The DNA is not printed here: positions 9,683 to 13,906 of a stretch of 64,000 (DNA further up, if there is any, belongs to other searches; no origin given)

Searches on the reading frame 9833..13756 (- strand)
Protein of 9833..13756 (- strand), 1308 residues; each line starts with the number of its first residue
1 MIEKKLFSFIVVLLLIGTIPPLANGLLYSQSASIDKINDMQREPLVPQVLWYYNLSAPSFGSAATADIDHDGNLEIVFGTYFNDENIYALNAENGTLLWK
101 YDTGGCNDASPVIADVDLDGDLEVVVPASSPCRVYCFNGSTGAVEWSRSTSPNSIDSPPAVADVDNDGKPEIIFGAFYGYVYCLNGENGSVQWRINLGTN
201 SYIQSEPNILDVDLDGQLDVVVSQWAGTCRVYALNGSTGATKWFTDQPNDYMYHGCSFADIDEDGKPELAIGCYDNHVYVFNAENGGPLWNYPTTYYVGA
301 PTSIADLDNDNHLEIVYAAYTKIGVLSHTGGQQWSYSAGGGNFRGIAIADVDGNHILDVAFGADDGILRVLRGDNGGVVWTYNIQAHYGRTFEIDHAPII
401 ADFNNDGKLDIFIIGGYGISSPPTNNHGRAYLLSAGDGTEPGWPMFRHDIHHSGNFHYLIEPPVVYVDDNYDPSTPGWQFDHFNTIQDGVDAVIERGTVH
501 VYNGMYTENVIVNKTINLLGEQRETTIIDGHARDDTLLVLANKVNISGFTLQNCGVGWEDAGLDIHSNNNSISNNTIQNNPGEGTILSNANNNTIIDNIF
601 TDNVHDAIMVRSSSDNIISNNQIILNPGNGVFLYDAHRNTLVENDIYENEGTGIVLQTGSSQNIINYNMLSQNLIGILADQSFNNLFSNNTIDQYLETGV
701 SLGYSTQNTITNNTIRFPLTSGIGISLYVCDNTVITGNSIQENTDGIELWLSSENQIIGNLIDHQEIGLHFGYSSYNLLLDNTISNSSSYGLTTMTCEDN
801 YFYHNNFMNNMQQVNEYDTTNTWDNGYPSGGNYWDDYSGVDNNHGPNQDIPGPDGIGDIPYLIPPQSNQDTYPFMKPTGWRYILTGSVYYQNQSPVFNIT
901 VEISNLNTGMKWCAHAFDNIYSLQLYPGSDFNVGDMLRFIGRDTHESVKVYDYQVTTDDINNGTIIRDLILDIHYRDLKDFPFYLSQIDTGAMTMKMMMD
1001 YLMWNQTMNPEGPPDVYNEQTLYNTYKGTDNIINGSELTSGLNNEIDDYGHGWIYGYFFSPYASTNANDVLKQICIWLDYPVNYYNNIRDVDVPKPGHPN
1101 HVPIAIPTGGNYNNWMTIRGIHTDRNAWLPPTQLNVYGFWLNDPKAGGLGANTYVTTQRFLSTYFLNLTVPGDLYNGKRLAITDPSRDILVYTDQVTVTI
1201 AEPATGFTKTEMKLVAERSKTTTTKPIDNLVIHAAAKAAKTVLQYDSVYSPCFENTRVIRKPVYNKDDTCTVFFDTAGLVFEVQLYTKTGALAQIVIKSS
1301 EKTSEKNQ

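Call 6: search_protein_families(library=pfam, proteins=[window:9833-13756:-], max_evalue=0.01)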
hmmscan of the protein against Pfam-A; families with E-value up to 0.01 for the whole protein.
window:9833-13756:- (1308 aa): 9 families
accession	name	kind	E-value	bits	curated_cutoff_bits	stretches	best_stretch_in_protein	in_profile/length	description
PF13229.12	Beta_helix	-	4.8e-46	156.7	25.9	3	562-715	2-158/158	Right handed beta helix region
PF05048.19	NosD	-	2.4e-41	142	23.6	2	676-839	40-212/212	Periplasmic copper-binding protein (NosD)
PF13570.13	Beta-prop_ACSF4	-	1e-31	111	133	2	103-388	1-257/329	Beta-alanine-activating enzyme, beta-propeller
PF13517.12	FG-GAP_3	-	6.2e-28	97.6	26.9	6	115-173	1-60/61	FG-GAP-like repeat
PF13360.13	PQQ_2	-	1.3e-20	74.5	27.6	3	49-243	55-231/233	Outer membrane protein assembly factor BamB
PF01839.29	FG-GAP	-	8.2e-18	64.3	22.1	0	160-190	6-33/37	FG-GAP repeat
PF25292.1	Beta-prop_CGLA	-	1.4e-10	41.6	26.8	1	161-194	36-68/316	Lambda-carrageenase beta-propeller domain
PF23727.1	Beta-prop_FAM234A_B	-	0.00024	20.2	26.4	0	181-244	267-328/467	FAM234A/B beta-propeller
PF14783.12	BBS2_Mid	-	0.00032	21.2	27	0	258-284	4-30/108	Ciliary BBSome complex subunit 2, middle region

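Call 9: search_protein_families(library=ncbifam, proteins=[window:9833-13756:-], max_evalue=1)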
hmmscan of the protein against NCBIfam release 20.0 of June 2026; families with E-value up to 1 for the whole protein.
window:9833-13756:- (1308 aa): 10 families
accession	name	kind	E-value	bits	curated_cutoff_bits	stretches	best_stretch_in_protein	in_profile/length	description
TIGR04247.1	NosD_copper_fam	subfamily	3e-35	121.5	300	4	676-795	77-199/377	nitrous oxide reductase family maturation protein NosD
TIGR03804.1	para_beta_helix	repeat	1.7e-24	85.2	19.45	8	608-650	2-43/44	parallel beta-helix repeat protein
TIGR03300.1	assembly_YfgL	equivalog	2.5e-12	46.2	285.2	3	76-203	108-224/377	outer membrane protein assembly factor BamB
NF053615.1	SerThrKinAfsKStmc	equivalog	1.2e-10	40.7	1300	2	50-199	553-694/809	protein serine/threonine kinase AfsK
NF008351.0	PRK11138.1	equivalog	2.7e-09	36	423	3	85-149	130-187/394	outer membrane protein assembly factor BamB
NF052506.1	PA5033_fam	subfamily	2.7e-07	29.7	100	1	240-354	148-261/284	PA5033 family protein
NF040673.1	PLuB_PQQ_rpt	exception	0.0025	16.8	250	1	83-151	307-371/395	PLuB system PQQ-binding repeat protein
TIGR04226.1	RrgB_K2N_iso_D2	domain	0.047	14.5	30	1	1163-1245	24-100/123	isopeptide-forming domain-containing fimbrial protein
NF047539.1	XAC2610_fam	domain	0.067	13.7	35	0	399-421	2-24/89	XAC2610-related protein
NF038177.1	epimerase_AlgG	equivalog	0.1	11.2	700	2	641-704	335-399/519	mannuronan 5-epimerase AlgG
